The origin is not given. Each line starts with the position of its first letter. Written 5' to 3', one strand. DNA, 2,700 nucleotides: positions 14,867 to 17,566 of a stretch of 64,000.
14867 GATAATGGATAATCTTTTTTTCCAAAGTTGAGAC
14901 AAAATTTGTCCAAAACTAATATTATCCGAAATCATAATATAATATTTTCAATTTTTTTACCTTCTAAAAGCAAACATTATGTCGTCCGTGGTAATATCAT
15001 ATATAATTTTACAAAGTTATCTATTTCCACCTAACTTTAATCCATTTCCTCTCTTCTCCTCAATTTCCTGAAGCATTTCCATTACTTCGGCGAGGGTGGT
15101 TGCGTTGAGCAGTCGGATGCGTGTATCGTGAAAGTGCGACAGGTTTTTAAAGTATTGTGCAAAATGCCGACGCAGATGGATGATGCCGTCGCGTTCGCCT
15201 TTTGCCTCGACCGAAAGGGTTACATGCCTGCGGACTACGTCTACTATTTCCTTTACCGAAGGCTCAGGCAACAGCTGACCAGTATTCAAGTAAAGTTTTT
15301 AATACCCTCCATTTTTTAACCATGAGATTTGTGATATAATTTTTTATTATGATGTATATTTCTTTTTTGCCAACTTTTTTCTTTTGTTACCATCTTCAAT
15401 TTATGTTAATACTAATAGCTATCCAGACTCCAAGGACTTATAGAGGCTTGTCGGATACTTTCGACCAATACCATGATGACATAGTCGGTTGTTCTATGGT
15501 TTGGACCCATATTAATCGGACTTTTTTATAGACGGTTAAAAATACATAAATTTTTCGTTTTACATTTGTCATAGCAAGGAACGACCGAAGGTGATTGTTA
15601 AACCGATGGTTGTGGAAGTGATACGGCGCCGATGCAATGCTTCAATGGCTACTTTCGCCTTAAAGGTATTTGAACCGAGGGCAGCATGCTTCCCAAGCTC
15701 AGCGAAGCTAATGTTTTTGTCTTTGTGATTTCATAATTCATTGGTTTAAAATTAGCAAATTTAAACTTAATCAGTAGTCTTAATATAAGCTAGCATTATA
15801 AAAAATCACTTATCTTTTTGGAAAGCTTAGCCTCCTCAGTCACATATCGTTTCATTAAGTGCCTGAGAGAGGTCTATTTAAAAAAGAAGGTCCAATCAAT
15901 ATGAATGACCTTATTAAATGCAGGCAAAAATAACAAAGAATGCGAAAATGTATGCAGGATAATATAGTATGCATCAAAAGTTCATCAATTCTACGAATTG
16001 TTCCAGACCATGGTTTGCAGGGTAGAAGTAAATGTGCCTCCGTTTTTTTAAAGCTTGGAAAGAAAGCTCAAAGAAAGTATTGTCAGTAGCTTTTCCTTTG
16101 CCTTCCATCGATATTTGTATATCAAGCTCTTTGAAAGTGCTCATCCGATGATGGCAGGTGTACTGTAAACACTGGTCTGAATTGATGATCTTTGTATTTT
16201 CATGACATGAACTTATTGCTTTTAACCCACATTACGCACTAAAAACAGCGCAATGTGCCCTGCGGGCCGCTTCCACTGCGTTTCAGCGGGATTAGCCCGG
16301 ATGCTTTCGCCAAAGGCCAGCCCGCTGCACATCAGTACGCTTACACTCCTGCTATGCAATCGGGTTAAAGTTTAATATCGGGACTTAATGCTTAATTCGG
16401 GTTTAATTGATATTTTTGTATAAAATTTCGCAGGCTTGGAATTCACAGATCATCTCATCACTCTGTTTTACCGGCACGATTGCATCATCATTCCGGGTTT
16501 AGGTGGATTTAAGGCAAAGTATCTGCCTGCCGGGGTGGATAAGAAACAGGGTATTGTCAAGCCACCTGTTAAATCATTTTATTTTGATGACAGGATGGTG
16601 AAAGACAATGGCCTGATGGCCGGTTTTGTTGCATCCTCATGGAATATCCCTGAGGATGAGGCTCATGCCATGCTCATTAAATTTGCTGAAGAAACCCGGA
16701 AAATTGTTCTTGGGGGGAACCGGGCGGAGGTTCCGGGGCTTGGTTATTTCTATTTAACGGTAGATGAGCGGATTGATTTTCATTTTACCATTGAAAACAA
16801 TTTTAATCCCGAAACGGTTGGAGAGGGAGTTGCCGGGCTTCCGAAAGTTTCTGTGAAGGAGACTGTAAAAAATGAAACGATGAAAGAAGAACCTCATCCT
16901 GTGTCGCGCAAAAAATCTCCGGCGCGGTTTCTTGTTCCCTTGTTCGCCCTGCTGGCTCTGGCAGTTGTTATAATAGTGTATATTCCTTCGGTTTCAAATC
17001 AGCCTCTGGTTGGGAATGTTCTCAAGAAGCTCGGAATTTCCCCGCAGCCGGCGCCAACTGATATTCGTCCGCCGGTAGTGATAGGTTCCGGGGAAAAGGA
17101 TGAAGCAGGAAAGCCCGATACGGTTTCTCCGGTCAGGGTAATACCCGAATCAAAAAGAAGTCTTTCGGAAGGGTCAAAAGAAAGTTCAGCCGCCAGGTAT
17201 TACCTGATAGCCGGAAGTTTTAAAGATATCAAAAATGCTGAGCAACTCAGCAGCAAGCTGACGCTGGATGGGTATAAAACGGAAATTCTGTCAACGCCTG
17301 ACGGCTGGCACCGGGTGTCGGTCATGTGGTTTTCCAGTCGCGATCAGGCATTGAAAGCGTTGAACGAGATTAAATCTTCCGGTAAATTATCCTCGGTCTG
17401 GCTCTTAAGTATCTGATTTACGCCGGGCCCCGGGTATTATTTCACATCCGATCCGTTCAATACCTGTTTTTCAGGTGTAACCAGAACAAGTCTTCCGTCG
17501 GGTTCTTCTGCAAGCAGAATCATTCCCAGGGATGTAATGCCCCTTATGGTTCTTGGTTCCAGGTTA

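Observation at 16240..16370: Three diverged copies of a hairpin-bearing ~90-130-nt element located exactly at GC-composition breakpoints (16240-16370 +, 47866-47977 +, 57510-57625 -)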

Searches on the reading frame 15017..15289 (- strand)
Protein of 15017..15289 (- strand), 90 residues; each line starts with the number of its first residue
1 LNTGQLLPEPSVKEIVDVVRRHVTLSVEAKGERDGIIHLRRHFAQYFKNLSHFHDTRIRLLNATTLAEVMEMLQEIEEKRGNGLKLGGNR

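Call 81: search_protein_families(library=pfam, proteins=[window:15017-15289:-], max_evalue=0.01)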
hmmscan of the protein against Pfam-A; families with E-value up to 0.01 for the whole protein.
window:15017-15289:- (90 aa): 1 family
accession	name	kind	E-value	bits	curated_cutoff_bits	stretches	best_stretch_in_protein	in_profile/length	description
PF01207.24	Dus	-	0.0017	18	20.4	1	3-73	232-302/311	Dihydrouridine synthase (Dus)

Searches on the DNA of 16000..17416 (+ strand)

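Call 9: search_rna_families(source=window, start=16000, end=16600, threshold=evalue, max_evalue=10)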
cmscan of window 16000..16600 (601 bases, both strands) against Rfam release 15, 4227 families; matches with E-value up to 10: 4.
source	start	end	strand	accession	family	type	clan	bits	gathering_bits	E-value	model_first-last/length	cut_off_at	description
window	16044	16136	+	RF04089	mir-753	Gene; miRNA;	-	18.6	62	0.84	1-62/62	no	mir-753 microRNA precursor family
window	16443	16495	-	RF01281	snoR35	Gene; snRNA; snoRNA; CD-box;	CL00053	15.5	40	1.1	1-81/81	no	Small nucleolar RNA snoR35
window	16144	16240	+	RF01201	snR40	Gene; snRNA; snoRNA; CD-box;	CL00054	13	50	7.3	1-93/93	no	Small nucleolar RNA snR40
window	16388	16472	-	RF02474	GlsR5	Gene; snRNA; snoRNA; CD-box;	-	11.2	100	7.5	1-89/89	no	Small nucleolar RNA GlsR5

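Call 76: search_with_rna_model(model_id=R1, sources=[L166, L167, L168, L169, L170, L171, L172, L173], max_evalue=1)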
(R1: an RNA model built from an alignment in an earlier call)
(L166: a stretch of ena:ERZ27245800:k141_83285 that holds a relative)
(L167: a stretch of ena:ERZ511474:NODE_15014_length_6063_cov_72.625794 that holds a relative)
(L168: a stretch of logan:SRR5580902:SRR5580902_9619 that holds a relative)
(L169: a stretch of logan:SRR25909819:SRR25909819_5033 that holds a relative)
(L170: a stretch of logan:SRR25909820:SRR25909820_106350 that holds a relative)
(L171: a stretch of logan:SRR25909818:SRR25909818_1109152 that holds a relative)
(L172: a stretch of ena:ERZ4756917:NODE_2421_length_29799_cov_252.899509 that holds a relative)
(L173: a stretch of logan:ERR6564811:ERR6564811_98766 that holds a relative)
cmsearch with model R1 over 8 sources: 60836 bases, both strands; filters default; matches with E-value up to 1: 5.
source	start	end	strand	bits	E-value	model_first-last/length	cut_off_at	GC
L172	7000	7150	-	149.2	8.1e-41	1-151/151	no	0.55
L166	5801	5935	+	32.2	9.9e-08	1-151/151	no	0.5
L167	361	495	+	32.2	9.9e-08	1-151/151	no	0.5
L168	589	723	+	32.2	9.9e-08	1-151/151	no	0.5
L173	6507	6542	-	24.4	1.5e-05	116-151/151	5'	0.5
